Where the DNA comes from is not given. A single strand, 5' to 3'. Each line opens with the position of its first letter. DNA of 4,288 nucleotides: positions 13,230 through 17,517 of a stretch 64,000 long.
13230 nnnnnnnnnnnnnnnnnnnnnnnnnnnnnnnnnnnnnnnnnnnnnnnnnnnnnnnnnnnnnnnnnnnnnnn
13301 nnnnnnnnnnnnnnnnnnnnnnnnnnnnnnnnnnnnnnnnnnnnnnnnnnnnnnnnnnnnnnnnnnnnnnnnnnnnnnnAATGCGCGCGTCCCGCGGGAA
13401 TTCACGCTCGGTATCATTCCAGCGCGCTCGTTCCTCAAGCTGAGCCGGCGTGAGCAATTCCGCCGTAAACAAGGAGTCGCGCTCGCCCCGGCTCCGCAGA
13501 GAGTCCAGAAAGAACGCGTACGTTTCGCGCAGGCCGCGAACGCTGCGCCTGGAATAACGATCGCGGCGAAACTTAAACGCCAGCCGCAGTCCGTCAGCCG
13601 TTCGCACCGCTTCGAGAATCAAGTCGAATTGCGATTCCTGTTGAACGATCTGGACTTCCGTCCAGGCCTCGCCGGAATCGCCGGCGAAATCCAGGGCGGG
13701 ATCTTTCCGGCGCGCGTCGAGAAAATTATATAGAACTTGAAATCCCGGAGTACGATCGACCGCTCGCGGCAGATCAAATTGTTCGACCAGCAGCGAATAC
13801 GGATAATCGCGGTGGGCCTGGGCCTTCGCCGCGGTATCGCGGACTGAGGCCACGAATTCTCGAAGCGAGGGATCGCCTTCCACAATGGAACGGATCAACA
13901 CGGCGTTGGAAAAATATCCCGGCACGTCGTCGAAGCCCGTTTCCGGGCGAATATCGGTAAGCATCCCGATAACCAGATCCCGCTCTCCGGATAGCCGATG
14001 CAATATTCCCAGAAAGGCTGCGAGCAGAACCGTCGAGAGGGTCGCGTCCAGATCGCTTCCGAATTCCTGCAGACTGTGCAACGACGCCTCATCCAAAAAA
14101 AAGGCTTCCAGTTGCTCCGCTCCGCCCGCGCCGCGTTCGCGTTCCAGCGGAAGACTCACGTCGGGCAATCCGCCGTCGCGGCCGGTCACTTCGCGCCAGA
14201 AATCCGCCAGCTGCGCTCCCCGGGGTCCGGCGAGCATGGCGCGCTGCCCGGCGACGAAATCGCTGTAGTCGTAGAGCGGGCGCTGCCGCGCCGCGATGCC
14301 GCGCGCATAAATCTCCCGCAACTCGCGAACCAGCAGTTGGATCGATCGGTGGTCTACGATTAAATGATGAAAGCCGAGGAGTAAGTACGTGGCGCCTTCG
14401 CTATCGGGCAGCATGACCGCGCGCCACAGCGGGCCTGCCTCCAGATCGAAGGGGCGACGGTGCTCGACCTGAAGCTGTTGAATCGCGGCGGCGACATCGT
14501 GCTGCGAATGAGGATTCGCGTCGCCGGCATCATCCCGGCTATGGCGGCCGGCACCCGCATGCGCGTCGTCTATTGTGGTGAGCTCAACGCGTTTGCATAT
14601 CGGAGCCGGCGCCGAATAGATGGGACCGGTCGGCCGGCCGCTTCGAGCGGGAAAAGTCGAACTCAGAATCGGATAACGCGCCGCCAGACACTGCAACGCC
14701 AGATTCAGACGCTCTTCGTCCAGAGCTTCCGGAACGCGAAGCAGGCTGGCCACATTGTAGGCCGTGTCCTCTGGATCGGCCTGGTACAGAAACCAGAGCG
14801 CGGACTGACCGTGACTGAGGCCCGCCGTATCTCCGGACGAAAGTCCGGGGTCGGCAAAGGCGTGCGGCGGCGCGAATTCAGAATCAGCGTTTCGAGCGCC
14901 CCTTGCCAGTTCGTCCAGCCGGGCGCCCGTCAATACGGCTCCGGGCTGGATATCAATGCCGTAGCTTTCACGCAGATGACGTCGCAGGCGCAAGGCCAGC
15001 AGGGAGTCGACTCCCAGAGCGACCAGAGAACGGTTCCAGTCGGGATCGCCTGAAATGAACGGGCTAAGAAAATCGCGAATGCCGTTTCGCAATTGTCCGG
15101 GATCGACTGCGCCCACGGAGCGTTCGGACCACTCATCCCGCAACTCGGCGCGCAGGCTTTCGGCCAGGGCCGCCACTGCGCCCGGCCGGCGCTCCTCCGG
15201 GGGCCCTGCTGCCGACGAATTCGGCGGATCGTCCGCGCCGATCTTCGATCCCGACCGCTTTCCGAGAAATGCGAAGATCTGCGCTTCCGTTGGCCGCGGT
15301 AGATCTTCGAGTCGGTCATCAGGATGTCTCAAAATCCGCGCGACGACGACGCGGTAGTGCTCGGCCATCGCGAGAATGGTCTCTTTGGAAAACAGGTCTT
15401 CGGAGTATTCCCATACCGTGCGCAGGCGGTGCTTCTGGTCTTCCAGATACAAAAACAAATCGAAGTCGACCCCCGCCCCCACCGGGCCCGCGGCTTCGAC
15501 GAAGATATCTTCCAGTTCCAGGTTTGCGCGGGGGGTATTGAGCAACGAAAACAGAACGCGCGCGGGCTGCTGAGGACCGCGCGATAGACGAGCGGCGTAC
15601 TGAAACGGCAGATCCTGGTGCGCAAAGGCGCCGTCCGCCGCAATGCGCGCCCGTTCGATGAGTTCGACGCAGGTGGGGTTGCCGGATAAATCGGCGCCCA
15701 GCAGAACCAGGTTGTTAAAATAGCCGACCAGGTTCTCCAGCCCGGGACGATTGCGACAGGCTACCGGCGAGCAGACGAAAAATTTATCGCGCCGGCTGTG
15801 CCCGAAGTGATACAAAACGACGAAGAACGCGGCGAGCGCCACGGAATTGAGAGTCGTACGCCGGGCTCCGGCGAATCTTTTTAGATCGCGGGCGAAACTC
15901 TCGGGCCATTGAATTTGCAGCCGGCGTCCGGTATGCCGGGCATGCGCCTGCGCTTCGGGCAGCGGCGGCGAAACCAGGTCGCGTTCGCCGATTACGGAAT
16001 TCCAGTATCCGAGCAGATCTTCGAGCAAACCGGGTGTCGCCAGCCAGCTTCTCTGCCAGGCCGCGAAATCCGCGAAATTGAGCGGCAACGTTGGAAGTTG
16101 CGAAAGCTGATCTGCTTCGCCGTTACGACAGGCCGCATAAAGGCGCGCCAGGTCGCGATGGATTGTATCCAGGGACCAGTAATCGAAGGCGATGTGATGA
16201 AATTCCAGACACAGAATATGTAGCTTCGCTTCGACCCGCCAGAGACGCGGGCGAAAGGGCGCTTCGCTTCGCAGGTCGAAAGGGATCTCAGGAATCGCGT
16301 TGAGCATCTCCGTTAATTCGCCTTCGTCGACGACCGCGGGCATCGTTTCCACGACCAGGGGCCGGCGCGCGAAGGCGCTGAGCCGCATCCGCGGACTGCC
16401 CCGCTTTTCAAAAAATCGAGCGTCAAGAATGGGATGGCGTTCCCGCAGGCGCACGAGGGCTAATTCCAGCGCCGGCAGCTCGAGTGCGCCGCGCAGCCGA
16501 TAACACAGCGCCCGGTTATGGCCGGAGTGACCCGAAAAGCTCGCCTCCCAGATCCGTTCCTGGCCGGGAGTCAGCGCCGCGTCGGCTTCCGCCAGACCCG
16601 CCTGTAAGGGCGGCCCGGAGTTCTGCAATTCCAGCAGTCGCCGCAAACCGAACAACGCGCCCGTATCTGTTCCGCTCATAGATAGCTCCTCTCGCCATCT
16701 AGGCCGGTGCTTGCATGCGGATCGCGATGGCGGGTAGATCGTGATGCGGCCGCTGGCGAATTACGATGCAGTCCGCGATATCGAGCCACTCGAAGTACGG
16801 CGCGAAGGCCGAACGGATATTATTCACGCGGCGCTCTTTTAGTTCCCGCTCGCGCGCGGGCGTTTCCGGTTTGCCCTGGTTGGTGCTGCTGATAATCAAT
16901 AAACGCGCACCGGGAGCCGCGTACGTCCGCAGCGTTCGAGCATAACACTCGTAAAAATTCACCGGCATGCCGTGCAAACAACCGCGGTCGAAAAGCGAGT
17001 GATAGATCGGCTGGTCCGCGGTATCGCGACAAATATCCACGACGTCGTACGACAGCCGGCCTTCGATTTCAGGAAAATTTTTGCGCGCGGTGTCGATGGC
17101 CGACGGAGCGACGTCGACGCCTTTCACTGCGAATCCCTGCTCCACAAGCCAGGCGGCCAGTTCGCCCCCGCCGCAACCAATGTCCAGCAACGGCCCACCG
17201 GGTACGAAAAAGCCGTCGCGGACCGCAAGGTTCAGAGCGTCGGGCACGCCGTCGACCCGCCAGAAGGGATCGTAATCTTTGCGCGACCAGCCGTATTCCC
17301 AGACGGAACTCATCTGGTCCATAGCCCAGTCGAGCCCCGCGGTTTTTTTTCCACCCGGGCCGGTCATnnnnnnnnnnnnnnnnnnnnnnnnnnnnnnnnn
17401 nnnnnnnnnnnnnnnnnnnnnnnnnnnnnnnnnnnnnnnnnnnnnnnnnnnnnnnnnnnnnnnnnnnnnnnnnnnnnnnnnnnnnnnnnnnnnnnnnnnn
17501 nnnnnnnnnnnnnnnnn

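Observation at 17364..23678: Pyrrole-2-carboxyl-type starter cassette: adenylase, carrier protein, ACAD-like oxidase and halogenase, plus a B12-radical-SAM enzyme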

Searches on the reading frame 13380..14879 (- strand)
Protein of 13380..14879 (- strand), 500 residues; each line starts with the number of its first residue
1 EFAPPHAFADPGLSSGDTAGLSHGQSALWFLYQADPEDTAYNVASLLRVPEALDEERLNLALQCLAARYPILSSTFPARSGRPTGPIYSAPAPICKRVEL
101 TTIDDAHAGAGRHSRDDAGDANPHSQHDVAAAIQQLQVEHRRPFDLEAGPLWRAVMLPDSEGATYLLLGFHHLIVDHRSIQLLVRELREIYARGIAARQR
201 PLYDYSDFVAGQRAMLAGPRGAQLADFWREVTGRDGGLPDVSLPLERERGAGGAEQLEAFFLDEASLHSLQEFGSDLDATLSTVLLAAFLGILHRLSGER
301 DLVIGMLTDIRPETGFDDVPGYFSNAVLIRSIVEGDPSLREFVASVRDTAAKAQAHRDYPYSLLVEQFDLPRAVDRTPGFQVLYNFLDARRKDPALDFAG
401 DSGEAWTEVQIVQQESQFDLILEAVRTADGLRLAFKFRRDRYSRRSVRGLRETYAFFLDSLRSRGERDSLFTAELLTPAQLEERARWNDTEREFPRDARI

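Call 13: search_protein_families(library=pfam, proteins=[window:13380-14879:-], max_evalue=0.01)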
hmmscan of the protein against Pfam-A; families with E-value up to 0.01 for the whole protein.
window:13380-14879:- (500 aa): 1 family
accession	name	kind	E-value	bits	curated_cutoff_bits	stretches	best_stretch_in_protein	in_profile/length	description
PF00668.25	Condensation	-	1.5e-63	215.5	30.6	1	18-459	4-431/456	Condensation domain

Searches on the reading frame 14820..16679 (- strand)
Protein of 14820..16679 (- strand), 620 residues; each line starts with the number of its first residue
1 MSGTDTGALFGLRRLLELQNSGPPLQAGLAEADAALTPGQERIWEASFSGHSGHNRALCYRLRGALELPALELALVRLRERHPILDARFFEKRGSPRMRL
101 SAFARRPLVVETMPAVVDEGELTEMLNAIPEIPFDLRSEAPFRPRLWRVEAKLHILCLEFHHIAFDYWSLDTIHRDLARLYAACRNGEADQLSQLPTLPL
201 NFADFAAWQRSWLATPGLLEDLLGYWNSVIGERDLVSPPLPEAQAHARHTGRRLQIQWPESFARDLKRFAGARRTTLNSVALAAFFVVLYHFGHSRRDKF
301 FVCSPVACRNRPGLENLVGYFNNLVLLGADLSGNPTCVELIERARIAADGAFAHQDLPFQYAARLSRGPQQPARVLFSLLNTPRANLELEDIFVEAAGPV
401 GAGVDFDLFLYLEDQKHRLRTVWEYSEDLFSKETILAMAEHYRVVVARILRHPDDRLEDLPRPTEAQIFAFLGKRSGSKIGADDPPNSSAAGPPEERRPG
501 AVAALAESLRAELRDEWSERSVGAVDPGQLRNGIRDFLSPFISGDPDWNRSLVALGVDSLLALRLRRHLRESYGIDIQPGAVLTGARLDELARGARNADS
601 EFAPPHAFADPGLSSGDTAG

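Call 13: search_protein_families(library=pfam, proteins=[window:14820-16679:-], max_evalue=0.01)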
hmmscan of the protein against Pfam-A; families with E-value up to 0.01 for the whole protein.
window:14820-16679:- (620 aa): 2 families
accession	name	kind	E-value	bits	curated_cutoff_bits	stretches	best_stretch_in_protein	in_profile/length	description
PF00668.25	Condensation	-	5e-56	190.7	30.6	1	33-461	4-445/456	Condensation domain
PF00550.31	PP-binding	-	6.2e-08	33.2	20.8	1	545-593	17-65/67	Phosphopantetheine attachment site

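Call 62: search_protein_families(library=ncbifam, proteins=[window:14820-16679:-], max_evalue=0.00001)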
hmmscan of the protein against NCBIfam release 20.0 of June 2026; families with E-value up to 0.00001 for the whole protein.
window:14820-16679:- (620 aa): 2 families
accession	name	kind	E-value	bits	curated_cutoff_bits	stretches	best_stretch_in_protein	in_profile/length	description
NF004282.0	PRK05691.1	subfamily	1.9e-52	176.9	4090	1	38-461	680-1108/4334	non-ribosomal peptide synthase/polyketide synthase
NF047350.1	aureusi_NRPS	equivalog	2.1e-15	54.8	2500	1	55-465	1018-1413/2373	aureusimine non-ribosomal peptide synthetase AusA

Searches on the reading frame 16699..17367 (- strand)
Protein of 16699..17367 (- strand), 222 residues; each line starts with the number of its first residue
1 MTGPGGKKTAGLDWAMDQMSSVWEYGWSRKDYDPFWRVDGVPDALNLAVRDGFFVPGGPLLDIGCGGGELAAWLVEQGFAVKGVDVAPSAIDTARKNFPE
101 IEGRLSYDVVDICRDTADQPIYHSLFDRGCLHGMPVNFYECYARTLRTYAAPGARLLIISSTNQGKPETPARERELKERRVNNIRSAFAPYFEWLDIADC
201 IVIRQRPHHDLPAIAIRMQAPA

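Call 5: search_protein_families(library=pfam, proteins=[window:16699-17367:-], max_evalue=0.01)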
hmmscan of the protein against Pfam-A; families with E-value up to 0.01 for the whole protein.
window:16699-17367:- (222 aa): 9 families
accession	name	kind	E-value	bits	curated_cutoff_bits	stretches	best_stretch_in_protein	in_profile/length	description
PF05724.17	TPMT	-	2.5e-09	37.6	26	1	22-169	5-165/218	Thiopurine S-methyltransferase (TPMT)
PF13649.12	Methyltransf_25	-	5.8e-08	33.8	27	1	61-127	2-70/97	Methyltransferase domain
PF13489.12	Methyltransf_23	-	2.1e-07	31.3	27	1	56-104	22-61/164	Methyltransferase domain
PF08241.18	Methyltransf_11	-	1e-06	29.7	21.2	1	61-107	1-46/95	Methyltransferase domain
PF08242.18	Methyltransf_12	-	1.7e-06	29.1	30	1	61-134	1-78/98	Methyltransferase domain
PF13847.12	Methyltransf_31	-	6.6e-05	23.1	27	1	57-160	4-111/145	Methyltransferase domain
PF05175.20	MTS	-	0.00032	20.8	23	1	58-115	33-93/170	Methyltransferase small domain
PF02353.26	CMAS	-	0.0022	17.8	27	1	56-170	62-176/273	Mycolic acid cyclopropane synthetase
PF07021.18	MetW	-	0.0076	16.3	21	0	56-92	13-50/193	Methionine biosynthesis protein MetW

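Call 6: search_protein_families(library=ncbifam, proteins=[window:16699-17367:-], max_evalue=0.01)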
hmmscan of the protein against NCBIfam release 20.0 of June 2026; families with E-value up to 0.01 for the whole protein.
window:16699-17367:- (222 aa): 25 families
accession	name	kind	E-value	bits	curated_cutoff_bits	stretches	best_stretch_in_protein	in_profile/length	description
NF043040.1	corrin_prot_MT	hypoth_equivalog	8.2e-09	35.2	180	1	55-101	40-86/216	corrinoid protein-associated methyltransferase CpaM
TIGR02021.1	BchM-ChlM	equivalog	4e-08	32.9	158.9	1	56-115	54-115/218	magnesium protoporphyrin IX methyltransferase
TIGR01983.1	UbiG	equivalog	6.3e-08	32.2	102.95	1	59-112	52-106/228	bifunctional 2-polyprenyl-6-hydroxyphenol methylase/3-demethylubiquinol 3-O-methyltransferase UbiG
NF047649.1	MTase_UXPK_star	exception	8.6e-06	25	460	1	52-100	73-124/283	methyltransferase/UXPK-star double selenoprotein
NF045667.1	MTase_DVU1556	equivalog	9e-06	25.3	155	1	54-100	20-67/213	DVU_1556 family methyltransferase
NF011529.0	PRK14968.1-3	equivalog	2.4e-05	23.9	162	1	59-98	37-76/198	putative methyltransferase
NF008405.0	PRK11207.1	equivalog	3.9e-05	23.2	218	1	55-96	29-70/198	tellurite resistance methyltransferase TehB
TIGR00406.1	prmA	equivalog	0.00011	21.8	183.15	1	47-99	150-203/288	50S ribosomal protein L11 methyltransferase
NF000468.1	Erm37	exception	0.0003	20.9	350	1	54-102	30-78/179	23S rRNA (adenine(2058)-N(6))-methyltransferase Erm(37)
NF008992.0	PRK12335.1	equivalog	0.00056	19.1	303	1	58-99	124-165/289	SAM-dependent methyltransferase TehB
NF041820.1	daptide_MTase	equivalog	0.00074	19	175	1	57-105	37-85/243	daptide-type RiPP biosynthesis methyltransferase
NF004851.0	PRK06202.1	equivalog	0.001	18.6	243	1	60-102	64-112/237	hypothetical protein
NF008686.0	PRK11705.1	equivalog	0.001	18.2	400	1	48-102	159-214/383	cyclopropane fatty acyl phospholipid synthase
NF009732.0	PRK13255.1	equivalog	0.0011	18.5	213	0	123-161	118-156/218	thiopurine S-methyltransferase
TIGR03840.1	TMPT_Se_Te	equivalog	0.0013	18.4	223.2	0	65-93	43-71/213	thiopurine S-methyltransferase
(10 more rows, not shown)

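Call 55: find_related_loci(query=window:16699-17367:-, collection=metagenome_contigs, flank=10000)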
Query window:16699-17367:- (222 aa) in metagenome_contigs; peptide patterns used: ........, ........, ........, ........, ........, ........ (x = any residue, [..] = any of these).
579 stretches matched a pattern; 83 encode a relative of the query (tblastn E <= 1e-3); the best 80 are kept; 80 distinct loci.
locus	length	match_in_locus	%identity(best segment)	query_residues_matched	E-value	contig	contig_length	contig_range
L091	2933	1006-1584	33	23-222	1e-31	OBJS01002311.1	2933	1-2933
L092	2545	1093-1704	30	14-218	1e-27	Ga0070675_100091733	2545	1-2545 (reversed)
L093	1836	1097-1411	39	57-165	3e-13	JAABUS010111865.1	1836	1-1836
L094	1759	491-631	55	57-102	1e-10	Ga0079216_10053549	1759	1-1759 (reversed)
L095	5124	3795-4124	34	60-173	3e-10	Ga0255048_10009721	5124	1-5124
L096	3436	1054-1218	40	58-112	4e-10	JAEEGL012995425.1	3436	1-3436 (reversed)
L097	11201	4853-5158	34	60-165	2e-9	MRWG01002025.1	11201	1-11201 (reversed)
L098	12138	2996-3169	41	44-96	5e-9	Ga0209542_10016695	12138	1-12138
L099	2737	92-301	34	27-97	6e-8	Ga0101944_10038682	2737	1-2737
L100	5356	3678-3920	35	24-95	1e-7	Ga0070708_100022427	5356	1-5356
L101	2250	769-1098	32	60-173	2e-7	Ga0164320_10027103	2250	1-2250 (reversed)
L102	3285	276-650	28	60-195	3e-7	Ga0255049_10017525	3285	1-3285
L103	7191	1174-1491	33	56-165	4e-7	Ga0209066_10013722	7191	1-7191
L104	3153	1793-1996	36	21-95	5e-7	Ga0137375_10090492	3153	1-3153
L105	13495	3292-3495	36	21-95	5e-7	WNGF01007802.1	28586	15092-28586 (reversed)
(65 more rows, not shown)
